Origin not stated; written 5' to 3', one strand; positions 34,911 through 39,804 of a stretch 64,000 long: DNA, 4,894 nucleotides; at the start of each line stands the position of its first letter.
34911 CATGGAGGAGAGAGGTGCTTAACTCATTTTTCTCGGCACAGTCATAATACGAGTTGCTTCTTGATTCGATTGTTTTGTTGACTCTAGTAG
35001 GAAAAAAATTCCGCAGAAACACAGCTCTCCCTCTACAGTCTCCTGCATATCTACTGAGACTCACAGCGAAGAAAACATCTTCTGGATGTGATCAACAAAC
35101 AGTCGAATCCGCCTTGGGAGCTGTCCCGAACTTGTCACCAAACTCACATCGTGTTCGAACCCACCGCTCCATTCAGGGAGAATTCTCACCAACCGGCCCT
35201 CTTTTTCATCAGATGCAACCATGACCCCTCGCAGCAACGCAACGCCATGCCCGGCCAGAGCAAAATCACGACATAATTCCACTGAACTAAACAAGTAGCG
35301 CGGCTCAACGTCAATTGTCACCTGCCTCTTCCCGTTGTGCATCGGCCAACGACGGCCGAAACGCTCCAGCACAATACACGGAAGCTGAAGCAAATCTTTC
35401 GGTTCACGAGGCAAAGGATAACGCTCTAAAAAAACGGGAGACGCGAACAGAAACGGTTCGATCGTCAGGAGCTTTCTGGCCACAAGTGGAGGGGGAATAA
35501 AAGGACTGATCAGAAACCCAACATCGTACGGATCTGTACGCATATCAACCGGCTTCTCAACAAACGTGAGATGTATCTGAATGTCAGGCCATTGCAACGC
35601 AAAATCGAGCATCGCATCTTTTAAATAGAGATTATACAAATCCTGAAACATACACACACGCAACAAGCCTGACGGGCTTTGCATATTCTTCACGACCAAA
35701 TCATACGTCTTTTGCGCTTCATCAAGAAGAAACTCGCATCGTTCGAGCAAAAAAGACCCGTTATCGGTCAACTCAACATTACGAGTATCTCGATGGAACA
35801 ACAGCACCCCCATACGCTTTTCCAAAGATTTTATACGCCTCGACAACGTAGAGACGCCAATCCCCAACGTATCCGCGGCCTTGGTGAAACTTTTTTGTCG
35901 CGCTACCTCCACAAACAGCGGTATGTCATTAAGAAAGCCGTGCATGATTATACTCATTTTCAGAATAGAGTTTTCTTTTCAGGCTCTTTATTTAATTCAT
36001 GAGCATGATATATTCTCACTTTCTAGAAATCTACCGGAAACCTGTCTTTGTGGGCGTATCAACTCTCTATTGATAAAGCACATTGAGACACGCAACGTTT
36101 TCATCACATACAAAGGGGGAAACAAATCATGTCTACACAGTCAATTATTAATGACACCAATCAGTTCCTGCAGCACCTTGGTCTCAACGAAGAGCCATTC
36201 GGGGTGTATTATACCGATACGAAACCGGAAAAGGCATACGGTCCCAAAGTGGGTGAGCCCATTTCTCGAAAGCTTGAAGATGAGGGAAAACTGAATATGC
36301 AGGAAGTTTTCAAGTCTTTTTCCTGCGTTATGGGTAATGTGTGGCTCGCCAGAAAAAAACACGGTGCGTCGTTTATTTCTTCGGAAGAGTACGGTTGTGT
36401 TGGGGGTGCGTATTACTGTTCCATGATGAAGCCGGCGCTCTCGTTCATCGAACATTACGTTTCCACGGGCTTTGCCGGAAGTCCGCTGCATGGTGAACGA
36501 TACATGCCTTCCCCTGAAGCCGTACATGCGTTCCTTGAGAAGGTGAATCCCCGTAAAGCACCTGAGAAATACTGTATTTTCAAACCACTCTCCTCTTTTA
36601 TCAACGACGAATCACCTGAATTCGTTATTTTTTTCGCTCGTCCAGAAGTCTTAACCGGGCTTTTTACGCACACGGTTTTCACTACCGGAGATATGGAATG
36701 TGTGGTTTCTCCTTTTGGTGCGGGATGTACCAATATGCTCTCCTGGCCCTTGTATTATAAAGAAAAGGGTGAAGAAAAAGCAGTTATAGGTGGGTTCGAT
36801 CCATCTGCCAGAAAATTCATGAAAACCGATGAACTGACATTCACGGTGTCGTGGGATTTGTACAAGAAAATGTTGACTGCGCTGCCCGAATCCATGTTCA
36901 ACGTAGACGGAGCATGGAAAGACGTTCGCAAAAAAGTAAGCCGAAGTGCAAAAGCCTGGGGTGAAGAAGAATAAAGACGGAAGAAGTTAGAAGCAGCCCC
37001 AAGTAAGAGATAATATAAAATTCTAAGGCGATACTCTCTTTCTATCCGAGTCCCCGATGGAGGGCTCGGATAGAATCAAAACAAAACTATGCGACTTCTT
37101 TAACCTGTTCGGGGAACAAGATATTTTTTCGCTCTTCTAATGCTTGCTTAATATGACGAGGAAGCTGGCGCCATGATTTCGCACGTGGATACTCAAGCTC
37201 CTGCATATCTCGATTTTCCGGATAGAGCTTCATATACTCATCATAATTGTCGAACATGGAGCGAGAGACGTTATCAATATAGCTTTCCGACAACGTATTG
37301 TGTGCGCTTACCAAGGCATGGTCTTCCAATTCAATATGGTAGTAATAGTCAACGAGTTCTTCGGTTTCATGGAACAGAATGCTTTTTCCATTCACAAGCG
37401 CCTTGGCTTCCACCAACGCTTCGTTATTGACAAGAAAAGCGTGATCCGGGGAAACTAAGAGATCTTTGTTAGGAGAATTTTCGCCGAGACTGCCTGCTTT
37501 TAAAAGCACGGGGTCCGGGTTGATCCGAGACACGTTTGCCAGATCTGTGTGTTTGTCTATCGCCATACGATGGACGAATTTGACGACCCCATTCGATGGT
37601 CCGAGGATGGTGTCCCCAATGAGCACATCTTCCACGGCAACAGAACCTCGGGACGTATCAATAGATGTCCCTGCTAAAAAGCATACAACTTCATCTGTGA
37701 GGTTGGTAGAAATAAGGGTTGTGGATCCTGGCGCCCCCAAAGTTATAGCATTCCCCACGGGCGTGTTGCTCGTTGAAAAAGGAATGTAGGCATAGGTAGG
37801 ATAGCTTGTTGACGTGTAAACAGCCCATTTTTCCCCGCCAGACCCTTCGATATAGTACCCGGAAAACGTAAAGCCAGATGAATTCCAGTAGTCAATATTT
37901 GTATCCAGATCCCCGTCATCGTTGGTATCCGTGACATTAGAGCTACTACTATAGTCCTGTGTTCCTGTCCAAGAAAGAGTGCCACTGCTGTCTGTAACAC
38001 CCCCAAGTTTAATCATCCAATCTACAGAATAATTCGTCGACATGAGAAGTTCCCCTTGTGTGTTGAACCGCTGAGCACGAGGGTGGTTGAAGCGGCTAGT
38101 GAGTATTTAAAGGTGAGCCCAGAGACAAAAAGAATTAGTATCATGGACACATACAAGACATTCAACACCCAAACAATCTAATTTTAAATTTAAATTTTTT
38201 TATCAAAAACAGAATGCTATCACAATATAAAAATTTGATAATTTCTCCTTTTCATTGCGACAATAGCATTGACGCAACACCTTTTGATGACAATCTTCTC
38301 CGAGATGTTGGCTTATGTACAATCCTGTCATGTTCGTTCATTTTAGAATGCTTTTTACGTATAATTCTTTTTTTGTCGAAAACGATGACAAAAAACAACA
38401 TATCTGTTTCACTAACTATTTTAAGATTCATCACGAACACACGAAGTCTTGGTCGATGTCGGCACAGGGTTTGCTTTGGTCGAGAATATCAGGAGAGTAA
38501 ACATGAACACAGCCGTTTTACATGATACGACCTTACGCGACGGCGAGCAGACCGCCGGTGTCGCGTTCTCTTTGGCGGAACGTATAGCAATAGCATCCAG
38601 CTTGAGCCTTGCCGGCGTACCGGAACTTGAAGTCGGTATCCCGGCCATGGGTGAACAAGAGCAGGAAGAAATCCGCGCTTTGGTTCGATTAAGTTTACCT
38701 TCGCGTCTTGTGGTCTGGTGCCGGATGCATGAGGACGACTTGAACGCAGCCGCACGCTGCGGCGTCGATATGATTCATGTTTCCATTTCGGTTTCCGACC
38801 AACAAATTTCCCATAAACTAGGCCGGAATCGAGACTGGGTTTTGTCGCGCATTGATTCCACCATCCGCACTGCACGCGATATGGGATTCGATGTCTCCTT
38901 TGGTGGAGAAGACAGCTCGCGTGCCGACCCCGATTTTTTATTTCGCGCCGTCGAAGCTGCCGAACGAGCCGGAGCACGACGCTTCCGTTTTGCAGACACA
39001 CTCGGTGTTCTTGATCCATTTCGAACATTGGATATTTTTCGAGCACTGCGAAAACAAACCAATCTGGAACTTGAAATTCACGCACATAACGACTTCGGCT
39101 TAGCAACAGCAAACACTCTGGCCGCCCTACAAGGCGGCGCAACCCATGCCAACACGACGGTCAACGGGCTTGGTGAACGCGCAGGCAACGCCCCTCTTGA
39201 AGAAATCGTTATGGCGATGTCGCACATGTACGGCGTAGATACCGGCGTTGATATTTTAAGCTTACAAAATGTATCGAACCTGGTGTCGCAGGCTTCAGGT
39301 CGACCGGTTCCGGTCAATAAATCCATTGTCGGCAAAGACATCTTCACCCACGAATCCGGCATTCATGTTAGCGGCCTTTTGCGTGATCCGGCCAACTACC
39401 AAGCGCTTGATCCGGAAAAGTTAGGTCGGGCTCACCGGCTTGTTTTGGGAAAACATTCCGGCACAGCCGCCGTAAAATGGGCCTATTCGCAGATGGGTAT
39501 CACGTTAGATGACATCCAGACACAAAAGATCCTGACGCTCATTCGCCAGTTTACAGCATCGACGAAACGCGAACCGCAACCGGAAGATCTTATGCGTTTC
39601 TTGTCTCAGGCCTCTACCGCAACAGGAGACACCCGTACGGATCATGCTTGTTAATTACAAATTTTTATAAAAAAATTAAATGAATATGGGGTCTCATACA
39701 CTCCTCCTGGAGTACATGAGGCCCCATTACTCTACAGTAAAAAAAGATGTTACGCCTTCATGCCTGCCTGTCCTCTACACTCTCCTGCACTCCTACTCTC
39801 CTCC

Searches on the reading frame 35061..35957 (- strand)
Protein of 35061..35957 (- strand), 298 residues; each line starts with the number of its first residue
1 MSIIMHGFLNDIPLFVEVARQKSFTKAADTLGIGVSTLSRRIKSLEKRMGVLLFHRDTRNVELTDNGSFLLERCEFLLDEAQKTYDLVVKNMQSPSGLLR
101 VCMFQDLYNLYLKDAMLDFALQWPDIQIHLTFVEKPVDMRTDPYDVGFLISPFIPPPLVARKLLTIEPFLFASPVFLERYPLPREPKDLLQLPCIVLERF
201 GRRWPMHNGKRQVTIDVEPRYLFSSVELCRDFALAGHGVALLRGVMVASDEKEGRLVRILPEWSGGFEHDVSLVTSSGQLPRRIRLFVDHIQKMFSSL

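Call 38: search_protein_families(library=pfam, proteins=[window:35061-35957:-], max_evalue=0.00001)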
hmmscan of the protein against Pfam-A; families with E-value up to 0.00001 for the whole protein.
window:35061-35957:- (298 aa): 2 families
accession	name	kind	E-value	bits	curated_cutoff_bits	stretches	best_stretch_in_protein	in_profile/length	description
PF03466.25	LysR_substrate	-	1.1e-31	110.3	28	1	93-294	2-207/209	LysR substrate binding domain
PF00126.33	HTH_1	-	7.5e-20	71.1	26.6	1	9-67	1-59/60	Bacterial regulatory helix-turn-helix protein, lysR family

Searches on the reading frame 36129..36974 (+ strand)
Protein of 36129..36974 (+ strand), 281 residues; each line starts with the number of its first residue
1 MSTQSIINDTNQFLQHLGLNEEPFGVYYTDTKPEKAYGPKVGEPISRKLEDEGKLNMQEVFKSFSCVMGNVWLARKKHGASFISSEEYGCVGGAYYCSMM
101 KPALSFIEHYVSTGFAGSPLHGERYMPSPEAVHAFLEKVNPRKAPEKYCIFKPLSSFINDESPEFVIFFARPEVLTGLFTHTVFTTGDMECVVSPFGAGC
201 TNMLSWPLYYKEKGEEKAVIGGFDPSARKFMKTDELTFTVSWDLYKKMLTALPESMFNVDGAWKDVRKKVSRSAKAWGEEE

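Call 38: search_protein_families(library=pfam, proteins=[window:36129-36974:+], max_evalue=0.00001)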
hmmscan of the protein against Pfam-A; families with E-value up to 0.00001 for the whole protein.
window:36129-36974:+ (281 aa): 1 family
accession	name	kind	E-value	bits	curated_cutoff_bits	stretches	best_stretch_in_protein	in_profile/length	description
PF02596.20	DUF169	-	2.1e-37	129.4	27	1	15-250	4-208/209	Uncharacterised ArCR, COG2043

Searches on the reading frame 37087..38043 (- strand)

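Call 38: search_protein_families(library=pfam, proteins=[window:37087-38043:-], max_evalue=0.00001)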
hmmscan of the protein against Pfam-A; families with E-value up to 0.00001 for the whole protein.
window:37087-38043:- (318 aa): 1 family
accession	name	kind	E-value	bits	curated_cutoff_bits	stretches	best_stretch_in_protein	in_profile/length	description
PF13403.11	Hint_2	-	2.4e-29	103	28.4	1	120-257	1-145/147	Hint domain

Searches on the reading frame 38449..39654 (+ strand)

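Call 39: search_protein_families(library=pfam, proteins=[window:38449-39654:+], max_evalue=0.00001)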
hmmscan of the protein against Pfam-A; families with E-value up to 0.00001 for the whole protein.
window:38449-39654:+ (401 aa): 2 families
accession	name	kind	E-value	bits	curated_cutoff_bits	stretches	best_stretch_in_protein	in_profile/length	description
PF00682.25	HMGL-like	-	7.6e-85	284.9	29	1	24-279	4-260/260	HMGL-like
PF22617.1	HCS_D2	-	3e-20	72.8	27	1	293-370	1-79/82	Homocitrate synthase post-HMGL domain-like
